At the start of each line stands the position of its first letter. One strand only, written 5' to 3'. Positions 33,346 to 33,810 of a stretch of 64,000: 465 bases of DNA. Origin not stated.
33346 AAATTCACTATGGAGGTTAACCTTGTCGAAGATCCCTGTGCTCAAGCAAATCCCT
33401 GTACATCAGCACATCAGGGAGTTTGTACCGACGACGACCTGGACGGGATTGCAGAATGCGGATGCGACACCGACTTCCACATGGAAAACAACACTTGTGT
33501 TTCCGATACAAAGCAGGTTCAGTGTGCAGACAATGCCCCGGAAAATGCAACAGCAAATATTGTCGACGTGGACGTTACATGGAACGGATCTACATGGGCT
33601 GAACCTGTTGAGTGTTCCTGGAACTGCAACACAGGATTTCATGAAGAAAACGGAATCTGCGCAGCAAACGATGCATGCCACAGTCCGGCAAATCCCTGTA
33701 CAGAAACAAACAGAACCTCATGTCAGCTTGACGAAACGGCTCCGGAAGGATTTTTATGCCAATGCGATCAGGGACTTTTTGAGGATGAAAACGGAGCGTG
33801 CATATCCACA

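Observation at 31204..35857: Paralogous family of giant Cys-rich EGF-like surface lipoproteins built from a recurring ~50-aa W/C-rich module and PPC-like domains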

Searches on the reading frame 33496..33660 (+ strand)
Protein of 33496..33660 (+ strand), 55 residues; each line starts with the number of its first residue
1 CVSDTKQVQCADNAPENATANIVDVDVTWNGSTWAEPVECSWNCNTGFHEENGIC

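Call 25: predict_structure(alignment_id=A1)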
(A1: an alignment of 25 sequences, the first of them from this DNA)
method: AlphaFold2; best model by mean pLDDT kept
length: 55 residues; sequences in the alignment: 25
mean_pLDDT: 94.1   pTM: 0.63
mean pLDDT of the five models: 94.1, 93.2, 92.9, 92.8, 92.2
residues with pLDDT >= 90: 49; 70-90: 6; 50-70: 0; < 50: 0
segments of 3 or more residues with pLDDT < 50: none
pLDDT, mean of each block of 10 residues (from residue 1): 93 96 97 96 94 85
secondary structure, 60 per line:
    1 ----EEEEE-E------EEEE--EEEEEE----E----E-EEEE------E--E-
elements in order: E5-9 E18-21 E24-29 E41-44

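Call 27: search_protein_representatives(alignment_id=A1)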
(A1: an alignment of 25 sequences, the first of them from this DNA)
Query: 25 sequences, 55 profile positions. Proteins with E-value up to 0.001 (for the whole library): 325; up to 1e-10: 176; up to 1e-30: 78. The best 150 are listed.
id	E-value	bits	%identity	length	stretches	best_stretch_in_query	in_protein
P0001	4.2e-163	545.6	-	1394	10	1-55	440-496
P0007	4.6e-147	494.2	-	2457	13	1-55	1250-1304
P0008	1.3e-113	387.1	-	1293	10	1-55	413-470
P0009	2.7e-107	366.8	-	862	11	1-55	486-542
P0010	2.5e-105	360.6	-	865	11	1-55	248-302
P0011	2.2e-104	357.6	-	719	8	4-55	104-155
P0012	9.0e-102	349.2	-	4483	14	4-55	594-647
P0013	1.8e-98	338.6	-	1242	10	4-55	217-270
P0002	2.4e-98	338.2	-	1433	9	1-55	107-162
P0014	4.4e-94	324.6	-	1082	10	4-55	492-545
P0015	2.3e-93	322.3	-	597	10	4-55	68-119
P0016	3.5e-93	321.7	-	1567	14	4-55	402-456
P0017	1.1e-91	316.9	-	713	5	1-53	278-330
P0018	3.2e-89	309.0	-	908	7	1-55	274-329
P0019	2.7e-88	306.0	-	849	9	4-55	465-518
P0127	1.1e-19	86.4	-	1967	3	5-55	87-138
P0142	4.3e-15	71.6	-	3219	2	4-55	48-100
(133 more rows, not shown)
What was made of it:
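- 325 representative clusters of 1.84e9 at E<=1e-3, 176 at <=1e-10 (call 27).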

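Call 36: fold_search(model_id=the predicted structure, library=pdb)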
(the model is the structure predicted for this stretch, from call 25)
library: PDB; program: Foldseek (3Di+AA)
matches with E <= 10: 2; with E <= 0.001: 0
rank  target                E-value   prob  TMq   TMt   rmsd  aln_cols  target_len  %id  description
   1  1ncf_A                5.3e+00  0.09  0.36  0.17  10.0        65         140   14  A NEW PARADIGM FOR TUMOR NECROSIS FACTOR SIGNALLING (released 1995-12-07)
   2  4k44_B                9.7e+00  0.03  0.24  0.14  10.7        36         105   17  Auto-inhibition and phosphorylation-induced activation of PLC-gamma isozymes (released 2013-06-26)
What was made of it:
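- Closest known: Thrombospondin type 1 repeat and Sushi/CCP domain. Different: Foldseek finds neither (call 36).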

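Call 43: search_solved_structures(query=A1, max_evalue=10, show_alignments=2)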
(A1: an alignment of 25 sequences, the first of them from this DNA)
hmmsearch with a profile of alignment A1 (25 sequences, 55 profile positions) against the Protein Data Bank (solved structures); distinct sequences matched with E-value up to 10: 8.
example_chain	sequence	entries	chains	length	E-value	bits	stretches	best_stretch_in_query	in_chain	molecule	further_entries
5tpj_A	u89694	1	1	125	0.65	13.4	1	17-35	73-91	denovo NTF2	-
6v0a_A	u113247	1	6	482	1.6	12.1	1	4-37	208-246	Nitrite reductase (cytochrome; ammonia-forming)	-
8fad_B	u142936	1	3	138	2.3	11.6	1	9-36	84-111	Transmembrane protein gp41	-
3zd1_A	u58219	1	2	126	2.6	11.5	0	24-44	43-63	COMPLEMENT FACTOR H-RELATED PROTEIN 2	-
9n1z_B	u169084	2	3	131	2.7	11.4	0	23-44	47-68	Complement factor H-related protein 2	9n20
3sw0_X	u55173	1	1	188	3.3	11.1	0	24-44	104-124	Complement factor H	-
8fae_B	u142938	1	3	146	3.5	11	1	9-36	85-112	Envelope glycoprotein gp41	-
7wki_A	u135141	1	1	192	4.1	10.8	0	24-44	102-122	Complement factor H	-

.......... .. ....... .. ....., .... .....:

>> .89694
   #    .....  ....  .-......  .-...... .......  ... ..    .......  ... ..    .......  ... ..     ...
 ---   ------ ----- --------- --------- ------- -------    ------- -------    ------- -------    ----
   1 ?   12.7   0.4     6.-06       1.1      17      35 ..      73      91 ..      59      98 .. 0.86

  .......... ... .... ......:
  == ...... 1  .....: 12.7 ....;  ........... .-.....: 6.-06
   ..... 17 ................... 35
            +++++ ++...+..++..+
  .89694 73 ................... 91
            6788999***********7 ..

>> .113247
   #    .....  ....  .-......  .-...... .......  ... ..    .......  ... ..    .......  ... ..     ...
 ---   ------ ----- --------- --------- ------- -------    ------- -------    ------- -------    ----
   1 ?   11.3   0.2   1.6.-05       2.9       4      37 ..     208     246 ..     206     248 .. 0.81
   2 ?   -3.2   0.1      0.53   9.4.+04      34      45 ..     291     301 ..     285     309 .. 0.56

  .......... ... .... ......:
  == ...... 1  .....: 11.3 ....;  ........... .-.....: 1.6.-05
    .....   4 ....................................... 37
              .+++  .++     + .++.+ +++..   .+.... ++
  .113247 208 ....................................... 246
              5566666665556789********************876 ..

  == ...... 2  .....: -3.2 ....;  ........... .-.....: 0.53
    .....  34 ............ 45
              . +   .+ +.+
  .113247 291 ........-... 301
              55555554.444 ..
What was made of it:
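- On Sushi/CCP: Complement factor H chains match only at E 2.6-4.1 (call 43).
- Closest known: Thrombospondin type 1 repeat and Sushi/CCP domain. Different: Complement factor H chains (Sushi/CCP-repeat proteins, from general knowledge) match only at E~3 in the PDB sequence search (call 43).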

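Call 53: search_protein_families(library=pfam, alignment_id=A4, max_evalue=0.00001)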
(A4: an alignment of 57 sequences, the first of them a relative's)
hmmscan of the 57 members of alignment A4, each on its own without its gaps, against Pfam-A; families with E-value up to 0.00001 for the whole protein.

A. member 1, P0008 (1293 aa): 2 families
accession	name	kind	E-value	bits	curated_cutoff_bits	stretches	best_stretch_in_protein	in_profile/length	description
PF01030.30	Recep_L_domain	-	2.7e-22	79.4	21.8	0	1089-1162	16-96/112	Receptor L domain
PF23952.1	LRR_EndoS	-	6.6e-10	39.7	27.9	0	688-763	21-91/116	Endo-beta-N-acetylglucosaminidase EndoS LRR domain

B. families by the number of members that match (of 57 scanned): 30 families (the first 25 are shown)
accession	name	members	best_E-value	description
PF04151.21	PPC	6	5.1e-14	Bacterial pre-peptidase C-terminal domain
PF00932.25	LTD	3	1.4e-11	Lamin Tail Domain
PF00059.27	Lectin_C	2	4.8e-15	Lectin C-type domain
PF12799.13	LRR_4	2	7.5e-13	Leucine Rich repeats (2 copies)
PF23106.1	EGF_Teneurin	2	1.1e-12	Teneurin-like EGF domain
PF12662.13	cEGF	2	5e-07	Complement Clr-like EGF-like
PF03415.19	Peptidase_C11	1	9.3e-57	Clostripain family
PF07603.17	Lcl_C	1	1.7e-40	Lcl C-terminal domain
PF00128.31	Alpha-amylase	1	4.2e-37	Alpha amylase, catalytic domain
PF03781.23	FGE-sulfatase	1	1.2e-34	Sulfatase-modifying factor enzyme 1-like domain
PF13540.12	RCC1_2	1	7.3e-23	Regulator of chromosome condensation (RCC1) repeat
PF01030.30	Recep_L_domain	1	2.7e-22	Receptor L domain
PF13229.12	Beta_helix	1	1.2e-13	Right handed beta helix region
PF25390.1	WD40_RLD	1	1.7e-11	RCC1-like domain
PF13855.12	LRR_8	1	2e-11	Leucine rich repeat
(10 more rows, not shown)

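Call 80: fold_search(model_id=the predicted structure, library=viral)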
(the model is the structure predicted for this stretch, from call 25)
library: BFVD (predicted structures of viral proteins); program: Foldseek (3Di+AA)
matches with E <= 10: 25; with E <= 0.001: 0
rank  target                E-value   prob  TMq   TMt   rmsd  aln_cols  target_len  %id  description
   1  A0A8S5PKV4            3.4e+00  0.02  0.16  0.15  11.0        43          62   23  Uncharacterized protein [Myoviridae sp. ctsK93]
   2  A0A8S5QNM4            3.6e+00  0.16  0.42  0.12   6.6        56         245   21  DUF4376 domain-containing protein [Siphoviridae sp. ctJ3t72]
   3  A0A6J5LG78            3.9e+00  0.02  0.19  0.03  12.2        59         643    8  Uncharacterized protein [uncultured Caudovirales phage]
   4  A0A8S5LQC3            4.4e+00  0.04  0.22  0.17  12.1        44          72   18  DUF551 domain-containing protein [Siphoviridae sp. ctVFv13]
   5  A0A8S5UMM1            4.6e+00  0.07  0.32  0.27   8.5        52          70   12  Uncharacterized protein [Myoviridae sp. ctCo31]
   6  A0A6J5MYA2            4.6e+00  0.05  0.26  0.20   4.7        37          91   19  Uncharacterized protein [uncultured Caudovirales phage]
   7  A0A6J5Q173            5.2e+00  0.12  0.41  0.07   4.6        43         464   26  Uncharacterized protein [uncultured Caudovirales phage]
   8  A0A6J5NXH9            5.2e+00  0.02  0.24  0.10  13.6        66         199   17  DUF551 domain-containing protein [uncultured Caudovirales phage]
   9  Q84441                5.6e+00  0.08  0.34  0.23   8.9        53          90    9  Uncharacterized protein [Paramecium bursaria Chlorella virus 1]
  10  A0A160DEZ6            5.9e+00  0.08  0.39  0.14   7.9        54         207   13  Uncharacterized protein [Gordonia phage OneUp]
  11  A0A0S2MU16            6.7e+00  0.03  0.23  0.21  11.6        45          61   11  (no name in the UniProt tables at hand)
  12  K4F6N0                6.7e+00  0.02  0.19  0.13  10.4        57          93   14  Uncharacterized protein [Cronobacter phage vB_CsaM_GAP32]
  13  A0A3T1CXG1            7.1e+00  0.06  0.35  0.17   5.2        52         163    6  Uncharacterized protein [Acanthamoeba castellanii medusavirus J1]
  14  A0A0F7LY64            7.1e+00  0.02  0.25  0.18   7.5        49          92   10  ORF2 (Fragment) [Motts Mill virus]
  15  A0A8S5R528            7.6e+00  0.02  0.28  0.07  11.8        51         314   16  Uncharacterized protein [Myoviridae sp. ctaOv25]
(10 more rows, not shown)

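Call 81: search_protein_families(library=pfam, proteins=[P0158, P0007], max_evalue=0.001)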
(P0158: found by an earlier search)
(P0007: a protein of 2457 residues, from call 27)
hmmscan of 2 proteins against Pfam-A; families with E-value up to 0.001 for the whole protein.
P0158 (1187 aa): 0 families

P0007 (2457 aa): 7 families
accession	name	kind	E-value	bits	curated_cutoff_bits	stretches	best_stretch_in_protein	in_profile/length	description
PF16738.10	CBM26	-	5e-35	119.9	28.1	2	499-563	1-68/70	Starch-binding module 26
PF00932.25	LTD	-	2.4e-27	95.9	34.3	2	1040-1140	6-106/109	Lamin Tail Domain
PF22352.2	K319L-like_PKD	-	1.9e-12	47.4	27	1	34-119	1-84/84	K319L-like, PKD domain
PF18911.6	PKD_4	-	3.3e-09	37.1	27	1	27-119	1-85/85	PKD domain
PF22073.2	Cep192_D4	-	1.6e-08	35.2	35.5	1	612-710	12-111/112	Cep192 domain 4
PF12947.13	EGF_3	-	0.0001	22.9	28.5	1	979-1009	6-36/36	EGF domain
PF22544.2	HYDIN_VesB_CFA65-like_Ig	-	0.00011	22.9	25.5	1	620-708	19-99/100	HYDIN/CFA65/VesB-like, Ig-like domain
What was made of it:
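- The module co-occurs with CBM26, alpha-amylase and C-type lectin domains (calls 53, 81).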

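Call 102: search_protein_families(library=pfam, proteins=[P0127, P0142], max_evalue=0.1)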
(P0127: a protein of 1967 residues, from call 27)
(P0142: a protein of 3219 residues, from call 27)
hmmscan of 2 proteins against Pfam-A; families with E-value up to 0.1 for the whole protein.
P0127 (1967 aa): 7 families
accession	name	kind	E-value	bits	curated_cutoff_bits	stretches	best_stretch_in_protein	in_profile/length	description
PF25020.1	TTR_TEN1-4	-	1.7e-24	85.9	27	1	339-423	2-86/86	Teneurin TTR-like domain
PF05593.20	RHS_repeat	-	3.2e-18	66.1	22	4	1614-1641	1-28/38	RHS Repeat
PF25023.1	TEN_YD-shell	-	1.1e-13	50.6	50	1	1265-1961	9-695/909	Teneurin YD-shell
PF25021.1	TEN_NHL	-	3.6e-10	39.8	27.1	1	1006-1087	218-303/357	Teneurin NHL domain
PF13620.12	CarboxypepD_reg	-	3.5e-07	30.9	32.3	1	346-409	2-68/82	Carboxypeptidase regulatory-like domain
PF13715.12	CarbopepD_reg_2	-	0.0039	17.6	32.2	1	349-410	5-64/88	CarboxypepD_reg-like domain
PF07494.17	Reg_prop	-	0.04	14.5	20.4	0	1314-1328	4-18/24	Two component regulator propeller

P0142 (3219 aa): 11 families
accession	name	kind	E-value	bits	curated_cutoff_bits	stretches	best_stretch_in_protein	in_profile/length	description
PF05593.20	RHS_repeat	-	1e-105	344.9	22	18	2492-2529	1-38/38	RHS Repeat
PF11617.13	Cu-binding_MopE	-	9.3e-27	93.4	27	6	1599-1615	14-30/30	Putative metal-binding motif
PF13229.12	Beta_helix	-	1.4e-20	74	25.9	3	216-384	6-145/158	Right handed beta helix region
PF13517.12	FG-GAP_3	-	5.8e-16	59.3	26.9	3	872-932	1-60/61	FG-GAP-like repeat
PF02415.23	Chlam_PMP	-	5.8e-06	26.5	20.6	0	338-356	1-18/19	Chlamydia polymorphic membrane protein (Chlamydia_PMP) repeat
PF07705.17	CARDB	-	5e-05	23.9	22.7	1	1242-1341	10-98/101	CARDB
PF20148.4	DUF6531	-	8.5e-05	23.3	24.1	1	1809-1857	9-56/74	Domain of unknown function (DUF6531)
PF01839.29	FG-GAP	-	0.00062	20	22.1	0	868-893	5-27/37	FG-GAP repeat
PF06572.17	DUF1131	-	0.0019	18.4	21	1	1302-1388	69-156/170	Protein of unknown function (DUF1131)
PF13336.12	AcetylCoA_hyd_C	-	0.005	17.2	23.7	1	2282-2324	111-153/154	Acetyl-CoA hydrolase/transferase C-terminal domain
PF11200.13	DUF2981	-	0.054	13.4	27.2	1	2362-2491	163-295/352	Protein of unknown function (DUF2981)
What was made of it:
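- Closest known: Teneurins and bacterial teneurin-like YD/RHS 'toxin on a stick' proteins. Same: P0127 adds TEN_NHL (call 102).
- The same module occurs in proteins with unrelated functions, including RHS toxins and a peptidase (calls 53, 102).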
